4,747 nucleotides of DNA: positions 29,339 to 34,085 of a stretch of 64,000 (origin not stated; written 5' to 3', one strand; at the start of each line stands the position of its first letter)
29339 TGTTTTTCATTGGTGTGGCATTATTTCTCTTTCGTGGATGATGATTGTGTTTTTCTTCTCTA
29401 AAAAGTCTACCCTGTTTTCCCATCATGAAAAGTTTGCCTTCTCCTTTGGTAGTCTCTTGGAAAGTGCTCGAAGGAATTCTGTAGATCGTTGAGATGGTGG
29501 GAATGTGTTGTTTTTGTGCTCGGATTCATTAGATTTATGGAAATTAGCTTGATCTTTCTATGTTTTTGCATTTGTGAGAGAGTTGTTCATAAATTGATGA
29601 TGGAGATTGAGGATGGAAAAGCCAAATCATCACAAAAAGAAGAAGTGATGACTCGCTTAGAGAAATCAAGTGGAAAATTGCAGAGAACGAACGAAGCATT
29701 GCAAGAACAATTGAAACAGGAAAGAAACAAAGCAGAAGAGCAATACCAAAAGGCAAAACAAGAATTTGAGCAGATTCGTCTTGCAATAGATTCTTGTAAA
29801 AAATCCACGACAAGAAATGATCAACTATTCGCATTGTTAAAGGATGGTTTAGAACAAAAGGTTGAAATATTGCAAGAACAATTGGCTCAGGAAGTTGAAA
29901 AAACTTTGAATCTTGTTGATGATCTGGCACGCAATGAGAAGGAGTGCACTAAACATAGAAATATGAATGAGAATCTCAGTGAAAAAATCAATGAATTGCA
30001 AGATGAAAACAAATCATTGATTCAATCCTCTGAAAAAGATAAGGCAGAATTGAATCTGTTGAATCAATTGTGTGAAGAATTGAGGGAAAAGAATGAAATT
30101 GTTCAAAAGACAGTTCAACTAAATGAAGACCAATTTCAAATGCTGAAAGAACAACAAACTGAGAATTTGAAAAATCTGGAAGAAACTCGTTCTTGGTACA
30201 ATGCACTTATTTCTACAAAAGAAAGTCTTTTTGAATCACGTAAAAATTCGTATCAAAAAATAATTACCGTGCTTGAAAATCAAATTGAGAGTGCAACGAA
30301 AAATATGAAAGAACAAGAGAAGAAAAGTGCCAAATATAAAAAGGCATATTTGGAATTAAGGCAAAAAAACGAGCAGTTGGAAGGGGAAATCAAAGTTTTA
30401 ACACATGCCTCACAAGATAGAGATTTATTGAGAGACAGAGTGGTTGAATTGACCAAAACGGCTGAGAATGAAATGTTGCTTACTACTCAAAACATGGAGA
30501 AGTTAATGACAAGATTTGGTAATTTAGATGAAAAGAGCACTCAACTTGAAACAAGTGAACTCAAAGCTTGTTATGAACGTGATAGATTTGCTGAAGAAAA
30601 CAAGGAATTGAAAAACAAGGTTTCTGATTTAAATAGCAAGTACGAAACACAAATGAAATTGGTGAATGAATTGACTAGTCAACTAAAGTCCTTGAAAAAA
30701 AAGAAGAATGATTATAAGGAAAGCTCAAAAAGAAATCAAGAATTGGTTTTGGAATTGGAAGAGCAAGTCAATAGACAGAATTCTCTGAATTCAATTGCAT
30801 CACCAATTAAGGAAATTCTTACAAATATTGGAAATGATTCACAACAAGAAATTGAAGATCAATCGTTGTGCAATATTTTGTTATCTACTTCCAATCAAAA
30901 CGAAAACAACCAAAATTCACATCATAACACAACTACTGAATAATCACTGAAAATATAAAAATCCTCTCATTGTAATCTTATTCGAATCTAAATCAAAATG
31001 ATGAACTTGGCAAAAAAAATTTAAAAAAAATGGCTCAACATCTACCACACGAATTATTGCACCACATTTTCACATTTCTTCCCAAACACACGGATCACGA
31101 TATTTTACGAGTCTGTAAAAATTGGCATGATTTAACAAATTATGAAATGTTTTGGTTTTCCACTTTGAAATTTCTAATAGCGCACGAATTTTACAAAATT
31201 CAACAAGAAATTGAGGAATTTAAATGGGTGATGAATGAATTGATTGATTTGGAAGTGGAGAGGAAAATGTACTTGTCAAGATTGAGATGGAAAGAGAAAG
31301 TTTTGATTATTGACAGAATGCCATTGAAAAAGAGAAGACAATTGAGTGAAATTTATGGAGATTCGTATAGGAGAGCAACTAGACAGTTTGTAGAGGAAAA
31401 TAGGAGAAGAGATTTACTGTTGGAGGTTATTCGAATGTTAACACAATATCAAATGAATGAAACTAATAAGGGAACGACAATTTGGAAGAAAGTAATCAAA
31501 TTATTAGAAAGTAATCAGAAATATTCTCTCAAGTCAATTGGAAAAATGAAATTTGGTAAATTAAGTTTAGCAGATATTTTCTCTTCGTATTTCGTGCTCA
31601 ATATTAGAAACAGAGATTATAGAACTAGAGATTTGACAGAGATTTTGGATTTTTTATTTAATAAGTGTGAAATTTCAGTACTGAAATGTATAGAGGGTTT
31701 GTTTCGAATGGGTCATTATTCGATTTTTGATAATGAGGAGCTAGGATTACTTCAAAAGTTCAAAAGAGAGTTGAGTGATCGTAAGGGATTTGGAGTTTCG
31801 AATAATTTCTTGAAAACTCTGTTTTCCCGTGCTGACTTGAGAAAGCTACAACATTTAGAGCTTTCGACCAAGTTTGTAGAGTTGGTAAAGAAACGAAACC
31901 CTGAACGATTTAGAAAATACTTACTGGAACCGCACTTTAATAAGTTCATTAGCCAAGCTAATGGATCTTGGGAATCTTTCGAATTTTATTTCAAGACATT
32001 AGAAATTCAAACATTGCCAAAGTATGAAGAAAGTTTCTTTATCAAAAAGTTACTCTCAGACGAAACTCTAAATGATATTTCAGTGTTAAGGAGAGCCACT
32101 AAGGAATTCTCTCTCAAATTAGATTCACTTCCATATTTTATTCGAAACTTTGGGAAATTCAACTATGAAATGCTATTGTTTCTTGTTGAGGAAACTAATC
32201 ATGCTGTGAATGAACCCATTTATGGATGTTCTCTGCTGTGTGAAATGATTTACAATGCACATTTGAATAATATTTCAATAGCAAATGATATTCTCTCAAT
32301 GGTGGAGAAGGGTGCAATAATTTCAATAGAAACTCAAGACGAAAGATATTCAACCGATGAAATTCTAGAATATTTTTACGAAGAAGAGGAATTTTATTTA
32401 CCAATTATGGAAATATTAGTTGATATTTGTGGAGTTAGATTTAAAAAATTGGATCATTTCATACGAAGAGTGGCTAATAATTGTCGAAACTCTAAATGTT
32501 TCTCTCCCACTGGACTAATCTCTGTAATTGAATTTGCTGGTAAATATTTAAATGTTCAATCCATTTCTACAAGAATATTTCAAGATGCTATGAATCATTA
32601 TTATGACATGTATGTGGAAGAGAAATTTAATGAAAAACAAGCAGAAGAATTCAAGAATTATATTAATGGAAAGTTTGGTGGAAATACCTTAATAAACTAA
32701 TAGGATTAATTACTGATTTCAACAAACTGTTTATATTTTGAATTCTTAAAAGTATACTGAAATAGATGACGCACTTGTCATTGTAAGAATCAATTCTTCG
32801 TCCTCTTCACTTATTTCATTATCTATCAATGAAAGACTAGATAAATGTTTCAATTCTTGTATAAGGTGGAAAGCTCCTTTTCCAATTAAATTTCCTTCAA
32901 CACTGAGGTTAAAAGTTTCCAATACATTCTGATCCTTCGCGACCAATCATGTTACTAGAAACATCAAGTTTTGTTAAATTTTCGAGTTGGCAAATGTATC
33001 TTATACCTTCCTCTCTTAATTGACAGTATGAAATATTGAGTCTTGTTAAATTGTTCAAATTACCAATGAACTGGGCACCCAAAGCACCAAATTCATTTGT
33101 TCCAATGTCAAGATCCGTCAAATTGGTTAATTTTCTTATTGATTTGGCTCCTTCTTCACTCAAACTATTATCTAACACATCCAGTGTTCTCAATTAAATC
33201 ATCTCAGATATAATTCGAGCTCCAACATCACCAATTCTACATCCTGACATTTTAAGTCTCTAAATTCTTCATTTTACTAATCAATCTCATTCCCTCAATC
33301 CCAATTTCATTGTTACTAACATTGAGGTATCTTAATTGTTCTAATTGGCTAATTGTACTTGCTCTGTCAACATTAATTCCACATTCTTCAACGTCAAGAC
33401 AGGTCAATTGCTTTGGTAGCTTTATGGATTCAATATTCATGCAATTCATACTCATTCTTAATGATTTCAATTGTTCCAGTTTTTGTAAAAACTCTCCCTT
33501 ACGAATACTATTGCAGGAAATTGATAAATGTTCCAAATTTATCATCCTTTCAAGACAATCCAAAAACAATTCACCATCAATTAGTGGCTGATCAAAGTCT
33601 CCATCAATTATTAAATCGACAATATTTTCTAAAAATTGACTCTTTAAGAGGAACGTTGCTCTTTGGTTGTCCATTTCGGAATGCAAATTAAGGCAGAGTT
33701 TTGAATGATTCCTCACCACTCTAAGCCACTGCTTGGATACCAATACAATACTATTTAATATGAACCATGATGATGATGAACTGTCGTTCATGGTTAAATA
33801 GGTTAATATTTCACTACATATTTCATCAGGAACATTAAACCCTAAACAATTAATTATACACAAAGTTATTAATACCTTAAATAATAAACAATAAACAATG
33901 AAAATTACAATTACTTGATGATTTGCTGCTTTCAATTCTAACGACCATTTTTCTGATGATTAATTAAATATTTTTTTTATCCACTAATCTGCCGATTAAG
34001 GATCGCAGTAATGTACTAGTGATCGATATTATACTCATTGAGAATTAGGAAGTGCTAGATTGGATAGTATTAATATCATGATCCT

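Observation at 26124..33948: Cluster of F-box-like/RNI-LRR paralogs: one intact, two decaying, plus a canonical F-box gene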

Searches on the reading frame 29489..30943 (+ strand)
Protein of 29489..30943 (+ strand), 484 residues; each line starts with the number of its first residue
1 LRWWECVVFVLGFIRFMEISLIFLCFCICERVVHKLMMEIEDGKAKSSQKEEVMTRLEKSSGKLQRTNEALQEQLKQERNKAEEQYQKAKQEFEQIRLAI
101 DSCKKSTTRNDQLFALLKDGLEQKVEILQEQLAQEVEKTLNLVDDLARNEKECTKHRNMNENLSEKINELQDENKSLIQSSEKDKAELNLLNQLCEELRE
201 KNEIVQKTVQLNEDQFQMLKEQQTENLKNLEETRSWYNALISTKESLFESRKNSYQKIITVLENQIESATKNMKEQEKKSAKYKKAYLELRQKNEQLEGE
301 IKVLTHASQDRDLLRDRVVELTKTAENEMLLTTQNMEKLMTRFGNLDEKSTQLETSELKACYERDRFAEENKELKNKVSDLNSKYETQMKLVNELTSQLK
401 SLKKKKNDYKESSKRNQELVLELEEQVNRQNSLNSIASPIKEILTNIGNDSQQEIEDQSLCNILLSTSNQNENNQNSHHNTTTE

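Call 4: search_protein_families(library=pfam, proteins=[window:29489-30943:+], max_evalue=0.1)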
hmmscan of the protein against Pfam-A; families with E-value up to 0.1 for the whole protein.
window:29489-30943:+ (484 aa): 3 families
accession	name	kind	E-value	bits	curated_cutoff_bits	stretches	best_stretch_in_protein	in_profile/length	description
PF11014.13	DUF2852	-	0.0096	16.5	22.5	1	7-97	11-100/116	Protein of unknown function (DUF2852)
PF19191.5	HEF_HK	-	0.046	14.6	24.1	1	264-305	18-59/67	HEF_HK domain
PF16118.10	DUF4834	-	0.058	14.7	27.8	1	10-93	3-85/99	Domain of unknown function (DUF4834)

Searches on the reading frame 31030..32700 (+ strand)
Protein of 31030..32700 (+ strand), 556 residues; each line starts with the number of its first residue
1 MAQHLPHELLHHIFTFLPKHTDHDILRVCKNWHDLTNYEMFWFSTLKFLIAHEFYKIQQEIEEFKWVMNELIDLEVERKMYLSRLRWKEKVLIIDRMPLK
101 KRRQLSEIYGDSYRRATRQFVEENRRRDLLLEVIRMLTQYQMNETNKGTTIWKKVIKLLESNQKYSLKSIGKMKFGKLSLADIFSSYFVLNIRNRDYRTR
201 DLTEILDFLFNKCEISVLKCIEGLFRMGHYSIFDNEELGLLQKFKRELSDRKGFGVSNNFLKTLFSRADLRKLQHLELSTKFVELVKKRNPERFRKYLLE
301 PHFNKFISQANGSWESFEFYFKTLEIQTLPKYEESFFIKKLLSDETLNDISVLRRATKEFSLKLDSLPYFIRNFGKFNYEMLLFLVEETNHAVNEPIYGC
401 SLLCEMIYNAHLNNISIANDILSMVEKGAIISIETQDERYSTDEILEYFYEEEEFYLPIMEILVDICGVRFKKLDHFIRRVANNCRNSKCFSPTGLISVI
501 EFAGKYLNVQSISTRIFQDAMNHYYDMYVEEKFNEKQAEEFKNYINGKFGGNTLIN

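Call 4: search_protein_families(library=pfam, proteins=[window:31030-32700:+], max_evalue=0.1)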
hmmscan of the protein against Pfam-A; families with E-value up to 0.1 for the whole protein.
window:31030-32700:+ (556 aa): 3 families
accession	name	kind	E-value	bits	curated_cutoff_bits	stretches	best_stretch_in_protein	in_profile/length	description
PF12937.12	F-box-like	-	1.6e-08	34.6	24.3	1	3-43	2-42/47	F-box-like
PF00646.38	F-box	-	7.1e-06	26.2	20.5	1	4-43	3-42/43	F-box domain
PF18511.6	F-box_5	-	0.045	13.8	25.5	0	4-35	3-35/42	F-box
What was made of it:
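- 31030..32700 (+): Unrelated canonical F-box gene of 556 aa. The F-box is at residues 3-43 (nt 31036-31158). It has no LRR and the rest has no known domain. Pfam F-box-like 1.6e-8 and F-box 7.1e-6, both above cut-off (call 4).
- Checked: (5) 31030-32700 passes Pfam's gathering thresholds: F-box-like 34.6 bits (cut-off 24.3) and F-box 26.2 bits (cut-off 20.5) (call 4).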

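Call 7: find_encoding_contigs(protein=window:31030-32700:+, flank=10000, max_places=4)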
Protein window:31030-32700:+ (556 aa): no gene with exactly this product is on record in the collection.

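Call 15: find_homologous_proteins(query=window:31030-32697:+)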
Query window:31030-32697:+ (556 aa): 2 proteins with E <= 0.001 among 8000 candidates.
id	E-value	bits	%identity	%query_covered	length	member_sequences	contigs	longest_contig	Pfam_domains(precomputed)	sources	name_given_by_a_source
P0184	2.2e-245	834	98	69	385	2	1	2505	-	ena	-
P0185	1.8e-36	144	25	85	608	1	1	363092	PF12937.13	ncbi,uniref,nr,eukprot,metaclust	ncbi:Hypothetical protein NAEGRDRAFT_70409 [Naegleria gruberi]|uniref:F-box domain-containing protei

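Call 16: find_encoding_contigs(protein=P0184, flank=5000, max_places=4)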
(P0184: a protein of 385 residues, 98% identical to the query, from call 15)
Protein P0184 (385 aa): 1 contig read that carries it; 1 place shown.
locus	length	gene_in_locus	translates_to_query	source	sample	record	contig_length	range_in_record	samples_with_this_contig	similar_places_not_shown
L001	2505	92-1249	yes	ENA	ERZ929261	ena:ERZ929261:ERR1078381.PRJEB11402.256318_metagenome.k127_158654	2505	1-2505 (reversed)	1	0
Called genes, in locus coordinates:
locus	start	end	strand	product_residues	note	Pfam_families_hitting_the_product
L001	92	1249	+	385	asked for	-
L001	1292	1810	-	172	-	-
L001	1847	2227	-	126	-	PF13855:LRR_8 (faint), PF12799:LRR_4 (faint)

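Call 51: find_encoding_contigs(protein=P0185, flank=10000, max_places=2)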
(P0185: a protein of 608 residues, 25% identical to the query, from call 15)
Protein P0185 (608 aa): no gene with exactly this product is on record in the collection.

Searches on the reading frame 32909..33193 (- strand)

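Call 4: search_protein_families(library=pfam, proteins=[window:32909-33193:-], max_evalue=0.1)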
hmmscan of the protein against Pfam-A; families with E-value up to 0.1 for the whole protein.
window:32909-33193:- (94 aa): 7 families
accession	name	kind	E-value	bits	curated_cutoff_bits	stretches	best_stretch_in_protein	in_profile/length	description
PF13516.12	LRR_6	-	8.7e-14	50.9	23.4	2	47-68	3-24/24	Leucine Rich repeat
PF00560.39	LRR_1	-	9.1e-10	37.2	20.6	0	48-70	1-23/23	Leucine Rich Repeat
PF12799.13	LRR_4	-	5.4e-09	36.5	27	2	48-81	2-33/44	Leucine Rich repeats (2 copies)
PF13855.12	LRR_8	-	2.3e-08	34.1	27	1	2-59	4-61/61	Leucine rich repeat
PF25013.1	LRR_Zer-1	-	3.7e-08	34.1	27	1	18-82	3-65/137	Zer-1-like, Leucine-rich repeats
PF23598.1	LRR_14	-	9.7e-05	21.7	40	1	16-79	63-147/353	Leucine-rich repeat region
PF22993.4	SAM_EPH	-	0.033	14.3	27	0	49-80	11-44/60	Ephrin receptor 1 SAM domain-like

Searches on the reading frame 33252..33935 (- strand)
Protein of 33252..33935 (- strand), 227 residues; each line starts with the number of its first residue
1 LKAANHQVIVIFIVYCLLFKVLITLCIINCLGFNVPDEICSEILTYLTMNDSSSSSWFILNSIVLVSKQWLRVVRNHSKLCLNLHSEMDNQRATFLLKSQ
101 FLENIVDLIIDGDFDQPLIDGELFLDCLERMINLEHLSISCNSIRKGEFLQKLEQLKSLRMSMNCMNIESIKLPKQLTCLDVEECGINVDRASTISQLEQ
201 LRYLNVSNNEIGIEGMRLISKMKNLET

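Call 4: search_protein_families(library=pfam, proteins=[window:33252-33935:-], max_evalue=0.1)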
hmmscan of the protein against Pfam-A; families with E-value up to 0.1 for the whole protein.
window:33252-33935:- (227 aa): 7 families
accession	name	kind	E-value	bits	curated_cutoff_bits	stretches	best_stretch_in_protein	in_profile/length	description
PF13855.12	LRR_8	-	2.9e-08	33.8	27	2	176-226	2-52/61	Leucine rich repeat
PF12799.13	LRR_4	-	8.4e-08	32.7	27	2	133-164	2-33/44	Leucine Rich repeats (2 copies)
PF13516.12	LRR_6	-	3.9e-06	27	23.4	1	201-219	5-23/24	Leucine Rich repeat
PF12937.12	F-box-like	-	0.00026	21.1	24.3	1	35-77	4-38/47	F-box-like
PF23598.1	LRR_14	-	0.00053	19.3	40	0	175-226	70-117/353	Leucine-rich repeat region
PF00560.39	LRR_1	-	0.0037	17.5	20.6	0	200-214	1-15/23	Leucine Rich Repeat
PF25013.1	LRR_Zer-1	-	0.0074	16.9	27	1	149-210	3-65/137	Zer-1-like, Leucine-rich repeats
